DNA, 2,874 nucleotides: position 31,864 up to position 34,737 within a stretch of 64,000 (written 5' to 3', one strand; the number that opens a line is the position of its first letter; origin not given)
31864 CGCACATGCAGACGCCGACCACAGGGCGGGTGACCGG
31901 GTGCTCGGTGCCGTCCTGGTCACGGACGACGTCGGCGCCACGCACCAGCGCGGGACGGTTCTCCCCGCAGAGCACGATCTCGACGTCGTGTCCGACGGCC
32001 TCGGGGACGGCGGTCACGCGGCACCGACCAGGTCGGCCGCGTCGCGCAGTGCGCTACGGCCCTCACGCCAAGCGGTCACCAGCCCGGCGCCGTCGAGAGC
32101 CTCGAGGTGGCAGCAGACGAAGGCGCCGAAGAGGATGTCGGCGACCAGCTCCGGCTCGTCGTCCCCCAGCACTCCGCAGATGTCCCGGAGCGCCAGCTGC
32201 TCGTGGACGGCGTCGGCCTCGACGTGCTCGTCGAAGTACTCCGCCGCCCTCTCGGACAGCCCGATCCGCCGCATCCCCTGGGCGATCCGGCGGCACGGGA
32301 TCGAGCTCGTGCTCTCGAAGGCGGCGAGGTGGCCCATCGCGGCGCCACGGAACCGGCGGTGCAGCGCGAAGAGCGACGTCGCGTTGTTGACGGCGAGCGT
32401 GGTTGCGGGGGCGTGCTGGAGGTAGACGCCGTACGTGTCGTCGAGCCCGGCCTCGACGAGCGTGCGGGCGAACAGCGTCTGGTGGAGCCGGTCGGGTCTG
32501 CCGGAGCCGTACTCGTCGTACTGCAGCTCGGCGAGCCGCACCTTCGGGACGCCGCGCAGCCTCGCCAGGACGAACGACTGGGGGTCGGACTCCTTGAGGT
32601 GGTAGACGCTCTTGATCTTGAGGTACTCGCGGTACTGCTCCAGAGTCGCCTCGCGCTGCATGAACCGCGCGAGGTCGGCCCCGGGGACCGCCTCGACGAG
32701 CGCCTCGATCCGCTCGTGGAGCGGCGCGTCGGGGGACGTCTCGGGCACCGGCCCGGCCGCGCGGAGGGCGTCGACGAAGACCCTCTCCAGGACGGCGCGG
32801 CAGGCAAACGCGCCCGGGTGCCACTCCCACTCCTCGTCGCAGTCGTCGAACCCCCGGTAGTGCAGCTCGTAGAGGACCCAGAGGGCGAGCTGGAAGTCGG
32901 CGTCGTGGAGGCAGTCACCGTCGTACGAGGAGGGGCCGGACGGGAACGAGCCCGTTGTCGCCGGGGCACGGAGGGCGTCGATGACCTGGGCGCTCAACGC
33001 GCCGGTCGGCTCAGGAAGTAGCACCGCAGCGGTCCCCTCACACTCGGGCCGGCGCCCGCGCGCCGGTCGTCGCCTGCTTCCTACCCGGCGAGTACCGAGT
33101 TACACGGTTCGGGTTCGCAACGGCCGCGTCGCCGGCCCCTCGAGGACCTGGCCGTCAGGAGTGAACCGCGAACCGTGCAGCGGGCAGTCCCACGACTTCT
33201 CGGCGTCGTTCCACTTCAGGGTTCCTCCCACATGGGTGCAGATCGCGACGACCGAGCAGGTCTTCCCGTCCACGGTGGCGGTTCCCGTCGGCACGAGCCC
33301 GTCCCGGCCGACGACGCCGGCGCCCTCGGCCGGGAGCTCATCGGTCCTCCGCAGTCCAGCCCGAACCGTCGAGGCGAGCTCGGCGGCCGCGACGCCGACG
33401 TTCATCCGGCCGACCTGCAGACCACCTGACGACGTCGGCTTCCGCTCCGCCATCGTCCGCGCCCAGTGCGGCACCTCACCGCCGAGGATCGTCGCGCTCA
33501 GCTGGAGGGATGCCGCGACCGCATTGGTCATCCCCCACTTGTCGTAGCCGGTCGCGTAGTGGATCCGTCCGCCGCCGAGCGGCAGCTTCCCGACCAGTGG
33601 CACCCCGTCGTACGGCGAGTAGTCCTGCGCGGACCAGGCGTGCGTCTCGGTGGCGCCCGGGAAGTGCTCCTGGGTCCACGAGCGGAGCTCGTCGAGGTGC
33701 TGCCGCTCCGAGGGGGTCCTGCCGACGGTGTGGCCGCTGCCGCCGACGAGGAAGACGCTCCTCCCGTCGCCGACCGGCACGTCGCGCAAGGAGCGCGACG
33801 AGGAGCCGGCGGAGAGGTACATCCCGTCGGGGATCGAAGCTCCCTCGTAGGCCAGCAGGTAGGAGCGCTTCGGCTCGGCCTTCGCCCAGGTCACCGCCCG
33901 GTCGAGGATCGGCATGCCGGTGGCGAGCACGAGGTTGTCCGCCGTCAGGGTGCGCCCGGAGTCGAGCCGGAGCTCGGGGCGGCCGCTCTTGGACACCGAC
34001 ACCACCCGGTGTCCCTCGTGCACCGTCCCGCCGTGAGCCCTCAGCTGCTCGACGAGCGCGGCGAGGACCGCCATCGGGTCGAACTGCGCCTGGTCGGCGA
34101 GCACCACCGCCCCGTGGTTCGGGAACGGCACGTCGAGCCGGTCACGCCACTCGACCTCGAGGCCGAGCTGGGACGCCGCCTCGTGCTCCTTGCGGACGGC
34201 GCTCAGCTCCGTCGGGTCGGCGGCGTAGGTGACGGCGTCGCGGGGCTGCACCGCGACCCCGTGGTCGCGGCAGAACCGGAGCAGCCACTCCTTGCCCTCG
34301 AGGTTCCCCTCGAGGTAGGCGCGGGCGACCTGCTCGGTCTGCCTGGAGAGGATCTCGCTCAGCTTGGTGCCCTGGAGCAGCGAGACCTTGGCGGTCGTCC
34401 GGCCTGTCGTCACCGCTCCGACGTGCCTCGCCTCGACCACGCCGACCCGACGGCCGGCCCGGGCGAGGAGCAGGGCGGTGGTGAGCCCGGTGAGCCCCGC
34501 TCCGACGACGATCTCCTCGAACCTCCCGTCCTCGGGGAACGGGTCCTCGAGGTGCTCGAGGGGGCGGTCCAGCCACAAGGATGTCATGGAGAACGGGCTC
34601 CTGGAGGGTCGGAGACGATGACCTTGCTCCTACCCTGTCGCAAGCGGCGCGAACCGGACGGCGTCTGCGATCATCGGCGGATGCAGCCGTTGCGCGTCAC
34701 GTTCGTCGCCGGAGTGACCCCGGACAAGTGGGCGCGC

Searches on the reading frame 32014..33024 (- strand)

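Call 37: search_protein_families(library=pfam, proteins=[window:32014-33024:-], max_evalue=0.1)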
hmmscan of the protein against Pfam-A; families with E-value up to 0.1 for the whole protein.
window:32014-33024:- (336 aa): 1 family
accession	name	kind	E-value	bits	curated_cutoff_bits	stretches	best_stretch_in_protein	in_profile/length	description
PF14518.11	Haem_oxygenas_2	-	1.9e-52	178.1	28.9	1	132-308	1-176/177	Iron-containing redox enzyme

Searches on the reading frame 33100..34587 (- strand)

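Call 37: search_protein_families(library=pfam, proteins=[window:33100-34587:-], max_evalue=0.1)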
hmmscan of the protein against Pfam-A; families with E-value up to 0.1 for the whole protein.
window:33100-34587:- (495 aa): 13 families
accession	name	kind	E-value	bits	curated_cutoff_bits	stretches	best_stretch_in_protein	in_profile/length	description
PF01266.30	DAO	-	2.6e-40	139.5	27.9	1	26-359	3-346/353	FAD dependent oxidoreductase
PF01593.30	Amino_oxidase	-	3.7e-08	33.5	19.8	2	175-229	203-260/443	Flavin containing amine oxidoreductase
PF00355.32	Rieske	-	1.1e-07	32.1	20.3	1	436-492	32-86/88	Rieske [2Fe-2S] domain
PF07992.20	Pyr_redox_2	-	6e-07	29.6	26.1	1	26-55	146-175/291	Pyridine nucleotide-disulphide oxidoreductase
PF03486.20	HI0933_like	-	2e-06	27.9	50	1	172-224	109-163/244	HI0933-like protein Rossmann domain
PF13450.12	NAD_binding_8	-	4.1e-06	27.4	21.9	1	27-57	1-32/68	NAD(P)-binding Rossmann-like domain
PF13454.12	NAD_binding_9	-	1e-05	26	21.8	1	174-225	102-154/155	FAD-NAD(P)-binding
PF00070.33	Pyr_redox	-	0.00016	22.6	22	1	26-55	3-32/82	Pyridine nucleotide-disulphide oxidoreductase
PF01494.25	FAD_binding_3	-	0.0002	21.2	22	1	26-61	5-40/349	FAD binding domain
PF00890.30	FAD_binding_2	-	0.0006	19.5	20.4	1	26-200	3-170/414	FAD binding domain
PF12831.13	FAD_oxidored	-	0.0048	16.7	27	0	26-75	3-53/416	FAD dependent oxidoreductase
PF04820.20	Trp_halogenase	-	0.025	13.9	21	1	26-65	3-46/458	Tryptophan halogenase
PF13738.12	Pyr_redox_3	-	0.03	14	30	0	26-58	1-34/305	Pyridine nucleotide-disulphide oxidoreductase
